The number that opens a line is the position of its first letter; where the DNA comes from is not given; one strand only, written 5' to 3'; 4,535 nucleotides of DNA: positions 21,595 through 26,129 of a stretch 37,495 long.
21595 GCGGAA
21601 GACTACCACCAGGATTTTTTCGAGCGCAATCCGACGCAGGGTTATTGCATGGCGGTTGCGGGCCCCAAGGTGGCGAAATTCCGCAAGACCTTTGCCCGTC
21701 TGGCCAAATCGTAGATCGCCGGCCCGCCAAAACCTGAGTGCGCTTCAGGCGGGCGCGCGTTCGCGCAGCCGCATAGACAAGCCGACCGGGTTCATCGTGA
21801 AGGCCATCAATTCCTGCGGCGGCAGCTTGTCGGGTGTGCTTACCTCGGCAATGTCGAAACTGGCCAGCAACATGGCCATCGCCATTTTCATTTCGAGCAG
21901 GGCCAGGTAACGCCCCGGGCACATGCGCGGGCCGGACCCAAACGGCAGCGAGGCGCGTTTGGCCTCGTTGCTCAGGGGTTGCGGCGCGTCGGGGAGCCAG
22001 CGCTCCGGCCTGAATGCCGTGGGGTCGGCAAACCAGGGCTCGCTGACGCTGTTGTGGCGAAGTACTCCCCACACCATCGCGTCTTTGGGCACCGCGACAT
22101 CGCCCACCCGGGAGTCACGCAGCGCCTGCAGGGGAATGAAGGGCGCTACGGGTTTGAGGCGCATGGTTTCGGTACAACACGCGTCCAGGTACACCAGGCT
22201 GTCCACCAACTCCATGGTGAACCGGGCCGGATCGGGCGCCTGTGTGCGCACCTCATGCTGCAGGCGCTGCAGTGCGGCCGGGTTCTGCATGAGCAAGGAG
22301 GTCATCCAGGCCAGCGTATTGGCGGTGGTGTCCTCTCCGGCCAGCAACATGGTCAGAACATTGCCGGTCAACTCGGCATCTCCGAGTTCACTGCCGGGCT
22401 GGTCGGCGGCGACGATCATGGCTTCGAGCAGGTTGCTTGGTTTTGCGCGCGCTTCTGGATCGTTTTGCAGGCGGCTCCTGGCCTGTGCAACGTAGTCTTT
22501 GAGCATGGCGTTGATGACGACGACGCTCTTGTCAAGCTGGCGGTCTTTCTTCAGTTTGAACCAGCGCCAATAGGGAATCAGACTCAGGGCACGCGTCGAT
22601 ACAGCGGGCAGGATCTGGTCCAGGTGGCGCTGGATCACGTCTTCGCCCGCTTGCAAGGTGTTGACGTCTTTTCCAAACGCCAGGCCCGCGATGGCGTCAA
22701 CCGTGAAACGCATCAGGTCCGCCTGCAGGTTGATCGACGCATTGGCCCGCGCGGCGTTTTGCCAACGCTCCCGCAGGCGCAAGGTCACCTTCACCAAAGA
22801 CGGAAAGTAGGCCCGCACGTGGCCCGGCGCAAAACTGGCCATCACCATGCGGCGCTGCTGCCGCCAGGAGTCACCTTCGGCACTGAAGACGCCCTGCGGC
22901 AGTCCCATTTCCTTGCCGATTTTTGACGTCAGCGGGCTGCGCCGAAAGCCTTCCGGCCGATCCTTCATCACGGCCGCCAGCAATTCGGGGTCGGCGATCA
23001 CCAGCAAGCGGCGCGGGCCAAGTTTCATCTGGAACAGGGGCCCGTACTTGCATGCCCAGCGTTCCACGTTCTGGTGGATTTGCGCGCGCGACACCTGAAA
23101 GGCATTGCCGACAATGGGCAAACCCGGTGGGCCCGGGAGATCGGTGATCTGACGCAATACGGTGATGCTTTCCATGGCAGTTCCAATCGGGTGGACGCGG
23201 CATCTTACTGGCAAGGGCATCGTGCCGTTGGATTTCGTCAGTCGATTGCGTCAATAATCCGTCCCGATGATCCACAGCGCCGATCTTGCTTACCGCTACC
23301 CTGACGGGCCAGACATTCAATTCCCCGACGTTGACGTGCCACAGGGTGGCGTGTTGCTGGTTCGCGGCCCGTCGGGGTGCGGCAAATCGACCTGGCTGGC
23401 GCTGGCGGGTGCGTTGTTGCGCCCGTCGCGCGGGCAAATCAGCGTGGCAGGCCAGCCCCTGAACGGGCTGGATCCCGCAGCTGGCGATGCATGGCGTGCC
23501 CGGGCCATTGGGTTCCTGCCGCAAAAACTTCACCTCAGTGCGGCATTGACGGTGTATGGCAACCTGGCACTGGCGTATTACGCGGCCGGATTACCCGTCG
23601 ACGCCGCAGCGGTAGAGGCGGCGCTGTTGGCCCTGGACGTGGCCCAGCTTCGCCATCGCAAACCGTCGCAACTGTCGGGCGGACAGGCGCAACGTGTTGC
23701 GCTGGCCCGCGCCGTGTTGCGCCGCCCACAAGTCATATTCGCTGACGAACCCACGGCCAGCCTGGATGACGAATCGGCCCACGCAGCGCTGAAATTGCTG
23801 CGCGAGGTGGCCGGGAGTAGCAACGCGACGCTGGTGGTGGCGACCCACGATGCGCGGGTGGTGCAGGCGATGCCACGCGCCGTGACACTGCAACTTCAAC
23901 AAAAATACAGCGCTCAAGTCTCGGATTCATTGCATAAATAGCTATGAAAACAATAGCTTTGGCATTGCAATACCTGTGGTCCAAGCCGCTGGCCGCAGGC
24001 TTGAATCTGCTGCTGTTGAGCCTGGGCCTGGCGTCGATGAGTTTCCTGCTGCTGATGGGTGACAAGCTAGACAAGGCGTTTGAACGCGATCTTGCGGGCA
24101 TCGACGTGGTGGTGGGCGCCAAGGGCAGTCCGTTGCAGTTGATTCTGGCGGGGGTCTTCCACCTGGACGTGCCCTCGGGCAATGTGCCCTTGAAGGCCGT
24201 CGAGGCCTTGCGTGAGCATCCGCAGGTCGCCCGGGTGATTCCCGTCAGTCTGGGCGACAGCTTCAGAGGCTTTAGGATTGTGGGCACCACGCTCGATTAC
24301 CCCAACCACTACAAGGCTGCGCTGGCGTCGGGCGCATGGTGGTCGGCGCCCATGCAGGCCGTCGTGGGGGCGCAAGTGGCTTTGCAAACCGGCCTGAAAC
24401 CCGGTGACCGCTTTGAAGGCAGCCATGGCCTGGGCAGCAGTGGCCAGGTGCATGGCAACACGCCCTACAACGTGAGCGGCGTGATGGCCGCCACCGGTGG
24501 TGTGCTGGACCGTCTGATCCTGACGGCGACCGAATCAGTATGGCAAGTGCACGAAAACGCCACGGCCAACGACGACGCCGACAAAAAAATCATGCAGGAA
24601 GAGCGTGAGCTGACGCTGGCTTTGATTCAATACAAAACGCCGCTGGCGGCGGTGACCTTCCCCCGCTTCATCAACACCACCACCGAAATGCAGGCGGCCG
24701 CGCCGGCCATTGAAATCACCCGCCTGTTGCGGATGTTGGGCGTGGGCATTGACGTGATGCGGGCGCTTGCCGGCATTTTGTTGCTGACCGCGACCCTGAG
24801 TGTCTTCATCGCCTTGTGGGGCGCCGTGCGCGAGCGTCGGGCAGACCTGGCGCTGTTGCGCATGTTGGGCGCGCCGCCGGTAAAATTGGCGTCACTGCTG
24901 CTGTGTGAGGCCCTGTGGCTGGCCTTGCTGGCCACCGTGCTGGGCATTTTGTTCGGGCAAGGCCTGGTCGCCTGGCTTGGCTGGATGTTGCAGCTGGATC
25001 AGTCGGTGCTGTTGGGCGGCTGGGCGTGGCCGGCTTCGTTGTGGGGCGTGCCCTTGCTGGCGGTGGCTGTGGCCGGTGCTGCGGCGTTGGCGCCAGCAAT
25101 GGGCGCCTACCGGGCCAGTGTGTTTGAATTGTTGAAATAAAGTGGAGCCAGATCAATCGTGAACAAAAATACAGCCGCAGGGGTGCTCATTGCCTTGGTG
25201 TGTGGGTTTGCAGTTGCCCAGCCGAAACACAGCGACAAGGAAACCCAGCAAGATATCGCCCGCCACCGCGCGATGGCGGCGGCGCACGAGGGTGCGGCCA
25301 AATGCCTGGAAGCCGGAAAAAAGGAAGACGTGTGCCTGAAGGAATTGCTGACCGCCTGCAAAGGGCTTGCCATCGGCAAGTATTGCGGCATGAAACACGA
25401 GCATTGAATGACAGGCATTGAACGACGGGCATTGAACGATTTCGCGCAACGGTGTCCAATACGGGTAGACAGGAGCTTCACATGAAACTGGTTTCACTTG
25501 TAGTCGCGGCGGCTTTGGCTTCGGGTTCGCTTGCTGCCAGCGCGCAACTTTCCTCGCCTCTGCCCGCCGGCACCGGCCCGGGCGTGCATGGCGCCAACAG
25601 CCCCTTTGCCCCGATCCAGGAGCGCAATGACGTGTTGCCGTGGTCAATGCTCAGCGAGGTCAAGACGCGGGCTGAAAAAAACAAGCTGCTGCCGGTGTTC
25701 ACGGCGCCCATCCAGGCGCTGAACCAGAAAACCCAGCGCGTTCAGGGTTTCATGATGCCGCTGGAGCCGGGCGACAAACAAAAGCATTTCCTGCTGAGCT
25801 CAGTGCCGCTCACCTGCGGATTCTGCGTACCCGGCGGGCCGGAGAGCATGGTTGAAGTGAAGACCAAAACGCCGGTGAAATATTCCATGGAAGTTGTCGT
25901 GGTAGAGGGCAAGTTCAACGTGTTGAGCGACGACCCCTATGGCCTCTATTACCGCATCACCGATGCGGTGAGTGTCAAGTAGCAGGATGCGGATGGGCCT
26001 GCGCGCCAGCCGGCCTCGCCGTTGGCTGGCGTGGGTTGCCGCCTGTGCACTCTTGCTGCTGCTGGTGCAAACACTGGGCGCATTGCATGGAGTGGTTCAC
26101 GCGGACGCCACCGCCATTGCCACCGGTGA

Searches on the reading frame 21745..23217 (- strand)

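Call 54: search_protein_families(library=pfam, proteins=[window:21745-23217:-], max_evalue=0.0001)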
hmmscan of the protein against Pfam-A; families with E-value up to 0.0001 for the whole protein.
window:21745-23217:- (490 aa): 1 family
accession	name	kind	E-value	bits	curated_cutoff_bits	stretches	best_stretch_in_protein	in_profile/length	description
PF00067.27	p450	-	1.6e-90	304.6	22.8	1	28-480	2-458/462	Cytochrome P450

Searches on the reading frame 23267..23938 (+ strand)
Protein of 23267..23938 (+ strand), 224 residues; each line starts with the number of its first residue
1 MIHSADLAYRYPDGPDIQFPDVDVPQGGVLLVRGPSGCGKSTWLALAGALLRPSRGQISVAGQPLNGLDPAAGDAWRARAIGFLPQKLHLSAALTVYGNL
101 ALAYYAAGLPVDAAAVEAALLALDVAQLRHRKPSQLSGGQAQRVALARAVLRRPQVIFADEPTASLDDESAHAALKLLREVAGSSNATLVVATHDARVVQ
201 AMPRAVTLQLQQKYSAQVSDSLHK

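Call 54: search_protein_families(library=pfam, proteins=[window:23267-23938:+], max_evalue=0.0001)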
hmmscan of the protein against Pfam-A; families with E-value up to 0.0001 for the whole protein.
window:23267-23938:+ (224 aa): 1 family
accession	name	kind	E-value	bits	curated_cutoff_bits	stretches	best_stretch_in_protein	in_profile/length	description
PF00005.33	ABC_tran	-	4.4e-27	95.8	25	1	22-164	6-137/137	ABC transporter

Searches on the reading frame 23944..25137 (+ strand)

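Call 54: search_protein_families(library=pfam, proteins=[window:23944-25137:+], max_evalue=0.0001)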
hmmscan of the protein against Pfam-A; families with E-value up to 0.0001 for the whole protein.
window:23944-25137:+ (398 aa): 2 families
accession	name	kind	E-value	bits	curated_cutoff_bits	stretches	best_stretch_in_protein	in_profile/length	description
PF02687.27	FtsX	-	1.2e-12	48.4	25.5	1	275-392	3-119/120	FtsX-like permease C-terminal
PF12704.14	MacB_PCD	-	2.8e-10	41.3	27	1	19-198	2-175/207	MacB-like periplasmic core domain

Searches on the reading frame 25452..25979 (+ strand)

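Call 63: search_protein_families(library=pfam, proteins=[window:25452-25979:+], max_evalue=0.001)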
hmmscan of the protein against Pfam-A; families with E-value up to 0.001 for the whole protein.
window:25452-25979:+ (176 aa): 1 family
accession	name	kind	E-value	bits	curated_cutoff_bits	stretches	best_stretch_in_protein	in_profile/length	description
PF11736.14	DUF3299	-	1.1e-05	26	22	1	86-158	42-119/139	Protein of unknown function (DUF3299)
